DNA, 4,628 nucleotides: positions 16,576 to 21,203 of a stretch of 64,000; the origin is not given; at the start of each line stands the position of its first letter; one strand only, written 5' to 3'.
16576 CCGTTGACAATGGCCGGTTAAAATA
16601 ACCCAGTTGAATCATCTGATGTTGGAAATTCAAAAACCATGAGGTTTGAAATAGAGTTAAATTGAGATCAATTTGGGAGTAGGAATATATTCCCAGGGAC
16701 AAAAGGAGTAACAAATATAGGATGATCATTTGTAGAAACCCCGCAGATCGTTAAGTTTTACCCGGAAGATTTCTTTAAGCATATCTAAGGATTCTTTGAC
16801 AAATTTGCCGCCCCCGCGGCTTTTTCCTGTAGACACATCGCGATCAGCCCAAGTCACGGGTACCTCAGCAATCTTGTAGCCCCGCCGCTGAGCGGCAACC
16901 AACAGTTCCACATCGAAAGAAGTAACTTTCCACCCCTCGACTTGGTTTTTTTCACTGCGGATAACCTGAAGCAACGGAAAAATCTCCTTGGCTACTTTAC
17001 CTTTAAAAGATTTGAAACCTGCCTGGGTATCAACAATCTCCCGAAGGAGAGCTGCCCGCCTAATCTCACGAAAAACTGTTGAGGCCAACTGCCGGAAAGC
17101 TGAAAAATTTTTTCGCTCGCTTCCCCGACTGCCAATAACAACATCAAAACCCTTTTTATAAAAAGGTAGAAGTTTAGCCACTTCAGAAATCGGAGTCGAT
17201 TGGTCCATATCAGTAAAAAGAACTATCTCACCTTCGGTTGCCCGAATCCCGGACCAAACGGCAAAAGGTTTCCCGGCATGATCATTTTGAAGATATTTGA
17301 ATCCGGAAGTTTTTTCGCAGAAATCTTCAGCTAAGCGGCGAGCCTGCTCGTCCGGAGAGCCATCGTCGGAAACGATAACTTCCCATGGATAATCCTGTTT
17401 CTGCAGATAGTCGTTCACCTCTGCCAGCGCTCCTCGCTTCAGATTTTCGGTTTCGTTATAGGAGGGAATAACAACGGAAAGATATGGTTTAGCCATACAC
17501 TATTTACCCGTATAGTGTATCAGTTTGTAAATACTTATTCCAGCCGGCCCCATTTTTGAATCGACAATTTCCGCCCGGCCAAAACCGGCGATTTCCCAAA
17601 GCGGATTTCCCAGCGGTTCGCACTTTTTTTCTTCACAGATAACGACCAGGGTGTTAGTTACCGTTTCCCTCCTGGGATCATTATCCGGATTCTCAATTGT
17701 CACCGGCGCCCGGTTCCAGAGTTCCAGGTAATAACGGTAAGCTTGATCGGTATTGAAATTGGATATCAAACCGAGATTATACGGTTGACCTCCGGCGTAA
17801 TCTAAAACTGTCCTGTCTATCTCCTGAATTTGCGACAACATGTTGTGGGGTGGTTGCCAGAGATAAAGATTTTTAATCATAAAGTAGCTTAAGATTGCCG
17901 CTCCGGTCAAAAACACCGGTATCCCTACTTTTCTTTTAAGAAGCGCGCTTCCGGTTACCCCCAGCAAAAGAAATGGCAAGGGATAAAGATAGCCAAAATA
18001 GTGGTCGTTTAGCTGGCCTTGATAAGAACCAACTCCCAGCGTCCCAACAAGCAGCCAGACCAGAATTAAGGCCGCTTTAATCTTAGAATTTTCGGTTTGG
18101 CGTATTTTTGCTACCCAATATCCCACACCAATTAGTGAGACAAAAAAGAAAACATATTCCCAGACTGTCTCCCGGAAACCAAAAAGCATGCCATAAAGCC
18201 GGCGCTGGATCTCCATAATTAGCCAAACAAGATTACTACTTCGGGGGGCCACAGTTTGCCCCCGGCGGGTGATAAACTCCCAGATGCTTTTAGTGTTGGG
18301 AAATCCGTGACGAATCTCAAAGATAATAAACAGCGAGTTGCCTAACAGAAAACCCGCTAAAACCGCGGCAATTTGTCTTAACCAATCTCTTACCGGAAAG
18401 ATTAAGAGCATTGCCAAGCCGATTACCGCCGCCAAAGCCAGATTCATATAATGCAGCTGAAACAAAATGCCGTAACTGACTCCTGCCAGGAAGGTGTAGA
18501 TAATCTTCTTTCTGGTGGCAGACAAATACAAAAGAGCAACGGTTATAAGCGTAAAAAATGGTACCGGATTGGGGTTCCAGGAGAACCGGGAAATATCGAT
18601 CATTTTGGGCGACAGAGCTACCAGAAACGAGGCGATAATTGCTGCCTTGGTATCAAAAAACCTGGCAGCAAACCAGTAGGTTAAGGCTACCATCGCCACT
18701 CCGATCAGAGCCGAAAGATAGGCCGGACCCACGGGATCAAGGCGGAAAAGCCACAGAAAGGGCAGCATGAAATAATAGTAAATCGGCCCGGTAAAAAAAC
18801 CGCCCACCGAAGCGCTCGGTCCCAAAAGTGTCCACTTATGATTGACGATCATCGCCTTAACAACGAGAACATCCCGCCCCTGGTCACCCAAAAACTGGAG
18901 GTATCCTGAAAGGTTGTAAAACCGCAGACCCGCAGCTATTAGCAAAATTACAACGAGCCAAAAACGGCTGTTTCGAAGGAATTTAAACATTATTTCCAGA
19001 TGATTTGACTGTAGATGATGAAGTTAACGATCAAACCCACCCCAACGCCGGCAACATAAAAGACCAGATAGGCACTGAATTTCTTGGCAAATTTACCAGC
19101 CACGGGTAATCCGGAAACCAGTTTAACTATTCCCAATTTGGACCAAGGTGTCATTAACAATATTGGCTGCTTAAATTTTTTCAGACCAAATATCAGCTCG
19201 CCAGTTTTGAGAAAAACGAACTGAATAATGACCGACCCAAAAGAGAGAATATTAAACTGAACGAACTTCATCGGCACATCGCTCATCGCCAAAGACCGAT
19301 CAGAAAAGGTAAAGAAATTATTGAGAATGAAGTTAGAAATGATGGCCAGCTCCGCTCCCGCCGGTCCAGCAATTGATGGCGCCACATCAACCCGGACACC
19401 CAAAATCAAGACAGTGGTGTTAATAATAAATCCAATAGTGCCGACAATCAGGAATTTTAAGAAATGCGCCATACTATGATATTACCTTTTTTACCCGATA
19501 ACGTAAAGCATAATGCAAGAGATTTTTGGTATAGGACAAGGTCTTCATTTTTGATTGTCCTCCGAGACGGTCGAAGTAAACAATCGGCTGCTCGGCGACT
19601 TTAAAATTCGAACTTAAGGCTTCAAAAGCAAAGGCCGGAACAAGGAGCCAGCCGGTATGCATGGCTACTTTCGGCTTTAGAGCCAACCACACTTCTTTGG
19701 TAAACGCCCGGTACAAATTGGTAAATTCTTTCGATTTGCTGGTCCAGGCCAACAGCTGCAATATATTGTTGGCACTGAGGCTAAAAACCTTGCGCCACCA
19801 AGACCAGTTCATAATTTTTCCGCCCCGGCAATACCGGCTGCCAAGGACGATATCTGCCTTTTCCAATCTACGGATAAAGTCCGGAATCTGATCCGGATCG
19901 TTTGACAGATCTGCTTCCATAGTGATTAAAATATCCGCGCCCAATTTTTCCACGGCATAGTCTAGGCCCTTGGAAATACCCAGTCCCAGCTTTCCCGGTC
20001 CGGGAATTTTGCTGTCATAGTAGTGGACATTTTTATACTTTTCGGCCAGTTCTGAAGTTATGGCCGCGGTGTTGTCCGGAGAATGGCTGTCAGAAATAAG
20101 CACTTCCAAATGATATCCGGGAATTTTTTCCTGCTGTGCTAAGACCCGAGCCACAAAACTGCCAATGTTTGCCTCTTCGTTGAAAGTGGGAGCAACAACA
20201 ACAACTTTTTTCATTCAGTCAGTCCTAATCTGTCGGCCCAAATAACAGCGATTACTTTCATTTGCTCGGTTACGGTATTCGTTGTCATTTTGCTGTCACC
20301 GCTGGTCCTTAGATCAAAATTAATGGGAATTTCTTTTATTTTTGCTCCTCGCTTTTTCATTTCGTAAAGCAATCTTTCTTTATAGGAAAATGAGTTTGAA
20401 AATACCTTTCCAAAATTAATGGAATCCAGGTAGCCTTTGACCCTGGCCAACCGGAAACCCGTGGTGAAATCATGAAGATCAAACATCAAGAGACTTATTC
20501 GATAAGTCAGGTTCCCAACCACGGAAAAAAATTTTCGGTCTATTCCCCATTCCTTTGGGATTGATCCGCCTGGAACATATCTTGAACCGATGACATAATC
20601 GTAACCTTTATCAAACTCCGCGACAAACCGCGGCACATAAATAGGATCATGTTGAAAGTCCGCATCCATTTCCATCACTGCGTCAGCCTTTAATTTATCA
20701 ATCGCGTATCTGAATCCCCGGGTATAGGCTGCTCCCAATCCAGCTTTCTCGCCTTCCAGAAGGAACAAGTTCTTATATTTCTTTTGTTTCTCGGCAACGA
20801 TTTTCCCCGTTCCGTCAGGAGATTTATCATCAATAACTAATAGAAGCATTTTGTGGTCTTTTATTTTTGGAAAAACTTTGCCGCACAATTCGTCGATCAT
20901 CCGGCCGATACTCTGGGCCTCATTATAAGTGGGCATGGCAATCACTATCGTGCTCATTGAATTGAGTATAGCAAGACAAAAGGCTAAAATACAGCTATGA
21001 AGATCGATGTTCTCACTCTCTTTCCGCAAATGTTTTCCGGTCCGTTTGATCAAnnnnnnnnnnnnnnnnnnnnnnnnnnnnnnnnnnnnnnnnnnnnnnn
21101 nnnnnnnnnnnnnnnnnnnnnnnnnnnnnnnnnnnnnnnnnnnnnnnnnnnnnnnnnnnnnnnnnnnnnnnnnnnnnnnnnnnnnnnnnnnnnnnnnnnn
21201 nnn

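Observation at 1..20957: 21-kb surface-glycosylation island dominated by GT-C membrane glycosyltransferase paralogs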

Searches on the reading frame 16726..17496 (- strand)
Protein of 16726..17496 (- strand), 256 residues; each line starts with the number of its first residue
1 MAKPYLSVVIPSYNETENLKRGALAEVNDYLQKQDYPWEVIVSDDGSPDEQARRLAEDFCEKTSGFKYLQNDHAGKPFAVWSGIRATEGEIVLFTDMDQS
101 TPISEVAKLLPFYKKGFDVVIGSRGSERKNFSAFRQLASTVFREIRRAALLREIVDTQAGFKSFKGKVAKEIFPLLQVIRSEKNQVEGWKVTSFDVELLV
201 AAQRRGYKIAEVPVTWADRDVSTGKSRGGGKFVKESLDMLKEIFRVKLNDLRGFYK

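Call 6: search_protein_families(library=pfam, proteins=[window:16726-17496:-], max_evalue=0.01)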
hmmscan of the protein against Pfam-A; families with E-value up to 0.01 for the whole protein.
window:16726-17496:- (256 aa): 3 families
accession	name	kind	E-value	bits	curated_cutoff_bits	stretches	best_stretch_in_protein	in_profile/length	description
PF00535.33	Glycos_transf_2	-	2.8e-21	76.6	23.3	1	7-173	1-168/168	Glycosyl transferase family 2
PF10111.15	Glyco_tranf_2_2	-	0.0015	18.5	27.3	1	7-110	1-103/276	Glycosyltransferase like family 2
PF13641.12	Glyco_tranf_2_3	-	0.0023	18.4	27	1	5-214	2-206/230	Glycosyltransferase like family 2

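Call 30: search_protein_families(library=ncbifam, proteins=[window:16726-17496:-], max_evalue=0.0001)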
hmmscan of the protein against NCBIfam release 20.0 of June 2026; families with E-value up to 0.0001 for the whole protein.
window:16726-17496:- (256 aa): 15 families
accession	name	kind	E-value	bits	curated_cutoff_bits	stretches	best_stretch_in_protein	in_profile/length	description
NF047588.1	GlcsyltransPgfSStrep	equivalog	1.1e-15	57.7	500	1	6-183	3-178/308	glycosyltransferase PgfS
NF007986.1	PRK10714.1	equivalog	2.4e-15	56.4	529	1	6-163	8-163/316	undecaprenyl-phosphate 4-deoxy-4-formamido-L-arabinose transferase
NF041391.1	DPhHxTase_Halo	equivalog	1.1e-13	50.7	375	1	12-224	3-191/213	dolichyl-phosphate hexose transferase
NF041875.1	EPS_EpsD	equivalog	2.8e-13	50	370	1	6-124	1-116/325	exopolysaccharide biosynthesis glycosyltransferase EpsD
TIGR04182.1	glyco_TIGR04182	equivalog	2.6e-11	43.4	325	1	7-222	3-196/293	S-layer glycoprotein N-glycosyltransferase AglJ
NF010496.0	PRK13915.1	equivalog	7.4e-10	38.4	262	1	6-105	33-133/307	glucosyl-3-phosphoglycerate synthase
NF007482.0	PRK10073.1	equivalog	1e-09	37.9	423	1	3-100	5-97/334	glycosyltransferase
NF038302.1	EPS_HpsE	equivalog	1.9e-09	37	300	1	6-114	3-112/307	hormogonium polysaccharide biosynthesis glycosyltransferase HpsE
NF050050.1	ProtGlycPglI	equivalog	2.7e-09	36.8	500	1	3-123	1-118/306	GalNAc(5)-diNAcBac-PP-undecaprenol beta-1,3-glucosyltransferase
TIGR03937.1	PgaC_IcaA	equivalog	8.3e-09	34.9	422.3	1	4-98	45-135/407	poly-beta-1,6-N-acetyl-D-glucosamine synthase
NF038299.1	EPS_HpsN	equivalog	5.3e-08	32.2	425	1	4-102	1-95/317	hormogonium polysaccharide biosynthesis glycosyltransferase HpsN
TIGR04283.1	glyco_like_mftF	equivalog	1.1e-07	31.7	182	1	6-109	1-93/221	TIGR04283 family arsenosugar biosynthesis glycosyltransferase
TIGR04242.1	nodulat_NodC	equivalog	2.4e-07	30.1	550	1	3-109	47-152/395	chitooligosaccharide synthase NodC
TIGR03965.1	mycofact_glyco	equivalog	1.1e-06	27.8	280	1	6-99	76-165/467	mycofactocin biosynthesis glycosyltransferase MftF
NF047683.1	TeichurnBiosyTuaG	equivalog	7.9e-06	25.7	400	1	3-115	5-113/252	teichuronic acid biosynthesis protein TuaG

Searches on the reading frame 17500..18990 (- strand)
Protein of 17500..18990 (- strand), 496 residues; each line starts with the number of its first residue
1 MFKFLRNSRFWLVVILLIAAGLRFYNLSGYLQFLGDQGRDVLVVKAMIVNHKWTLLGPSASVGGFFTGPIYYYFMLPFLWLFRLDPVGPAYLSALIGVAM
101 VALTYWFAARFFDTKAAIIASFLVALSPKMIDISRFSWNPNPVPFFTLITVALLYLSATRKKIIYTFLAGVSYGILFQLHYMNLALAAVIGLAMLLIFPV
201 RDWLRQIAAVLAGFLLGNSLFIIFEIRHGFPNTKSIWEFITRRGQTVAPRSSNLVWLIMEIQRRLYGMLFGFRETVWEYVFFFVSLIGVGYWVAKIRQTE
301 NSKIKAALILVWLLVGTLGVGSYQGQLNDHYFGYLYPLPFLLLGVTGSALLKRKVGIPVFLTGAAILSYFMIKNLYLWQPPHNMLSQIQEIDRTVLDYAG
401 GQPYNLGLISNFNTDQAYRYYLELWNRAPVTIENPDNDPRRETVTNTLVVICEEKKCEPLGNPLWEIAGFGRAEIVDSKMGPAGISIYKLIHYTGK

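Call 6: search_protein_families(library=pfam, proteins=[window:17500-18990:-], max_evalue=0.01)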
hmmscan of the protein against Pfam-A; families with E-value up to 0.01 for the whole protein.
window:17500-18990:- (496 aa): 1 family
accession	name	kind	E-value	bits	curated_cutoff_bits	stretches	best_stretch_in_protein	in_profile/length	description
PF13231.12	PMT_2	-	6.2e-07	30.2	26.1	1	69-221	4-154/160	Dolichyl-phosphate-mannose-protein mannosyltransferase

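Call 13: find_encoding_contigs(protein=window:17500-18990:-, flank=10000, max_places=6)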
Protein window:17500-18990:- (496 aa): 1 contig read that carries it; 1 place shown.
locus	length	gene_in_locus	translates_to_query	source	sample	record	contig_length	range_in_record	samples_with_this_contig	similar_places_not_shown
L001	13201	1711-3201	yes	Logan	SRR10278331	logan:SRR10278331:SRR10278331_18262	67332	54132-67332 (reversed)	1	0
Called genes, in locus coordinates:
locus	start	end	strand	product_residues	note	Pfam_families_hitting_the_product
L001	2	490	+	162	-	?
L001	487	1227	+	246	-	PF00535:Glycos_transf_2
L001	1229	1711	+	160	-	PF04138:GtrA_DPMS_TM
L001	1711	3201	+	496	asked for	PF13231:PMT_2 (weak)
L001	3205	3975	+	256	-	PF00535:Glycos_transf_2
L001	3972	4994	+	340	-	PF26314:MptA_B_family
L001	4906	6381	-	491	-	PF10131:PTPS_related, PF09586:YfhO (weak)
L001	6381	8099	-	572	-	PF13231:PMT_2 (weak)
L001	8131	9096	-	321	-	PF09586:YfhO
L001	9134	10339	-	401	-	PF09586:YfhO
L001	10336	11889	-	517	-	PF13231:PMT_2 (weak)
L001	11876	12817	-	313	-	PF13489:Methyltransf_23, PF13847:Methyltransf_31, PF08241:Methyltransf_11, PF08242:Methyltransf_12, PF13649:Methyltransf_25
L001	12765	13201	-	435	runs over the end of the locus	PF13231:PMT_2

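Call 71: find_related_loci(query=window:17500-18990:-, collection=metagenome_contigs, flank=7000)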
Query window:17500-18990:- (496 aa) in metagenome_contigs; peptide patterns used: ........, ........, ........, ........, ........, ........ (x = any residue, [..] = any of these).
90 stretches matched a pattern; 2 encode a relative of the query (tblastn E <= 1e-3); 2 distinct loci.
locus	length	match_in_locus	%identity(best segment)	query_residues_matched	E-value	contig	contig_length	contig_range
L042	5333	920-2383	46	12-496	5e-128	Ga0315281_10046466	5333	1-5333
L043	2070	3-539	59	315-493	1e-73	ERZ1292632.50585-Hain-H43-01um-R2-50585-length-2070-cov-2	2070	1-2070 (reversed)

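Call 73: search_protein_families(library=ncbifam, proteins=[window:17500-18990:-], max_evalue=0.001)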
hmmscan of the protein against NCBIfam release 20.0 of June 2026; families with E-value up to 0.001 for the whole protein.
window:17500-18990:- (496 aa): 1 family
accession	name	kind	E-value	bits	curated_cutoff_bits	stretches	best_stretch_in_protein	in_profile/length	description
TIGR03663.1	TIGR03663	subfamily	5.1e-07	29.1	126.25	1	67-320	51-310/435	flippase activity-associated protein Agl23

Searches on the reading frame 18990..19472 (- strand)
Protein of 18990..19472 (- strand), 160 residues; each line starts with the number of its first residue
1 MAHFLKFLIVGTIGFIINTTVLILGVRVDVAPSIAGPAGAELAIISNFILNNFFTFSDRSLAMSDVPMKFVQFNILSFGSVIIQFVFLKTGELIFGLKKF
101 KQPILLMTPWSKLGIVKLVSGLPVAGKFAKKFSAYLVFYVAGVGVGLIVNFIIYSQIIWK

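Call 6: search_protein_families(library=pfam, proteins=[window:18990-19472:-], max_evalue=0.01)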
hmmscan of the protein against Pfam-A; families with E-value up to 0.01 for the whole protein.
window:18990-19472:- (160 aa): 1 family
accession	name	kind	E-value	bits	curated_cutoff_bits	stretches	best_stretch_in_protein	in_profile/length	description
PF04138.20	GtrA_DPMS_TM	-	2.4e-13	50.7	26.1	1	6-159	1-117/117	GtrA/DPMS, transmembrane domain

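Call 30: search_protein_families(library=ncbifam, proteins=[window:18990-19472:-], max_evalue=0.0001)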
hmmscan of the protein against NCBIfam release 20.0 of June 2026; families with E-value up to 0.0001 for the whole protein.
window:18990-19472:- (160 aa): 0 families

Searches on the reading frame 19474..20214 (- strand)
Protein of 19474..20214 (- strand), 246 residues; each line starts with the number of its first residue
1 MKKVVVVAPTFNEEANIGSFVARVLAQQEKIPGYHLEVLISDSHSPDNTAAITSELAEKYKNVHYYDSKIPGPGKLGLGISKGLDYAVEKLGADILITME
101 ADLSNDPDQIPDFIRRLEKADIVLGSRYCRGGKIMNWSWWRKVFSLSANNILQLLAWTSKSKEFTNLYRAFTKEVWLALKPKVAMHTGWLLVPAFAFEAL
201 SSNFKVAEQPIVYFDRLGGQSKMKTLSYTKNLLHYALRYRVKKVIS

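Call 6: search_protein_families(library=pfam, proteins=[window:19474-20214:-], max_evalue=0.01)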
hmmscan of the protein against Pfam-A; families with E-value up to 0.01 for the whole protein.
window:19474-20214:- (246 aa): 2 families
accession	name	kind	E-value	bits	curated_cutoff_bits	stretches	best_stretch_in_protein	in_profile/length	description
PF00535.33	Glycos_transf_2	-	9.7e-22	78.1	23.3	1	6-153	2-141/168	Glycosyl transferase family 2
PF13641.12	Glyco_tranf_2_3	-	8.6e-05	23.1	27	1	4-158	3-132/230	Glycosyltransferase like family 2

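Call 30: search_protein_families(library=ncbifam, proteins=[window:19474-20214:-], max_evalue=0.0001)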
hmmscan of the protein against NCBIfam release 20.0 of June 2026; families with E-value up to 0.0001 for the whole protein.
window:19474-20214:- (246 aa): 8 families
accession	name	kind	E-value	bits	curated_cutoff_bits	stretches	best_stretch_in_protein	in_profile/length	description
NF007986.1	PRK10714.1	equivalog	5.2e-12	45.4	529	1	1-226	5-213/316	undecaprenyl-phosphate 4-deoxy-4-formamido-L-arabinose transferase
NF047588.1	GlcsyltransPgfSStrep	equivalog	2.1e-11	43.6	500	1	3-169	2-161/308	glycosyltransferase PgfS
TIGR04182.1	glyco_TIGR04182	equivalog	8.2e-10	38.5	325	1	3-227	1-205/293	S-layer glycoprotein N-glycosyltransferase AglJ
NF058614.1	PPMAGASynPpgS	equivalog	2.9e-09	36.7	370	1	4-214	2-197/226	polyprenyl-phospho-N-acetylgalactosaminyl synthase PpgS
TIGR03469.1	HpnB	hypoth_equivalog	2.4e-08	33.4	379.25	1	3-128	45-171/386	hopene-associated glycosyltransferase HpnB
NF010496.0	PRK13915.1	equivalog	1.4e-06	27.6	262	1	2-107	31-132/307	glucosyl-3-phosphoglycerate synthase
NF041391.1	DPhHxTase_Halo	equivalog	2e-06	26.9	375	1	10-226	3-195/213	dolichyl-phosphate hexose transferase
TIGR04283.1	glyco_like_mftF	equivalog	1.1e-05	25.2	182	1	6-59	3-52/221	TIGR04283 family arsenosugar biosynthesis glycosyltransferase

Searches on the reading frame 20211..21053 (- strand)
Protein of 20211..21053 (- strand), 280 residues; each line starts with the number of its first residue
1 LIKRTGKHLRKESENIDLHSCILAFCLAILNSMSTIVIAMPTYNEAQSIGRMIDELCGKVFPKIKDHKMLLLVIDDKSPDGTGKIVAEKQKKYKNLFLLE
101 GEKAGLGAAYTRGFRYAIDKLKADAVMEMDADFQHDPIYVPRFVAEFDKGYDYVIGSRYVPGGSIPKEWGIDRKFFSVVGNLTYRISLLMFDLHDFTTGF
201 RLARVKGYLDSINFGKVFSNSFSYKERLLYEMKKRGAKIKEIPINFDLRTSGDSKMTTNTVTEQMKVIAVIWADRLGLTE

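Call 6: search_protein_families(library=pfam, proteins=[window:20211-21053:-], max_evalue=0.01)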
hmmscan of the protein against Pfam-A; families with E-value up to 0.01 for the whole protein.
window:20211-21053:- (280 aa): 1 family
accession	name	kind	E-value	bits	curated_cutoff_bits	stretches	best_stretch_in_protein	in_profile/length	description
PF00535.33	Glycos_transf_2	-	1.4e-24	87.3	23.3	1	38-206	2-162/168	Glycosyl transferase family 2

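Call 30: search_protein_families(library=ncbifam, proteins=[window:20211-21053:-], max_evalue=0.0001)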
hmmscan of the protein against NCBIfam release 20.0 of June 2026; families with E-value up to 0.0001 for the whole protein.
window:20211-21053:- (280 aa): 10 families
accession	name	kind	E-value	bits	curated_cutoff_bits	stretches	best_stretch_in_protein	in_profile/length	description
NF047588.1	GlcsyltransPgfSStrep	equivalog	1.8e-14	53.7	500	1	36-256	3-205/308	glycosyltransferase PgfS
TIGR04182.1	glyco_TIGR04182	equivalog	9.2e-12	44.9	325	1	36-272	2-215/293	S-layer glycoprotein N-glycosyltransferase AglJ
NF007986.1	PRK10714.1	equivalog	1.3e-10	40.9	529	1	33-157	5-125/316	undecaprenyl-phosphate 4-deoxy-4-formamido-L-arabinose transferase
NF041391.1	DPhHxTase_Halo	equivalog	9.2e-10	37.9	375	1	40-256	1-192/213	dolichyl-phosphate hexose transferase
NF058614.1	PPMAGASynPpgS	equivalog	2.1e-08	33.8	370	1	38-245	4-195/226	polyprenyl-phospho-N-acetylgalactosaminyl synthase PpgS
TIGR03469.1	HpnB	hypoth_equivalog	4e-08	32.7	379.25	1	30-149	40-162/386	hopene-associated glycosyltransferase HpnB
NF038302.1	EPS_HpsE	equivalog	7.7e-08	31.7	300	1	36-140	3-104/307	hormogonium polysaccharide biosynthesis glycosyltransferase HpsE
NF041875.1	EPS_EpsD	equivalog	9.7e-08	31.8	370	1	38-155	3-112/325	exopolysaccharide biosynthesis glycosyltransferase EpsD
TIGR03937.1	PgaC_IcaA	equivalog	1.4e-06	27.5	422.3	1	31-136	42-139/407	poly-beta-1,6-N-acetyl-D-glucosamine synthase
NF045692.1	OglycostaseCruG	equivalog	7.7e-06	25.1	600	1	30-154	37-160/386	2'-O-glycosyltransferase CruG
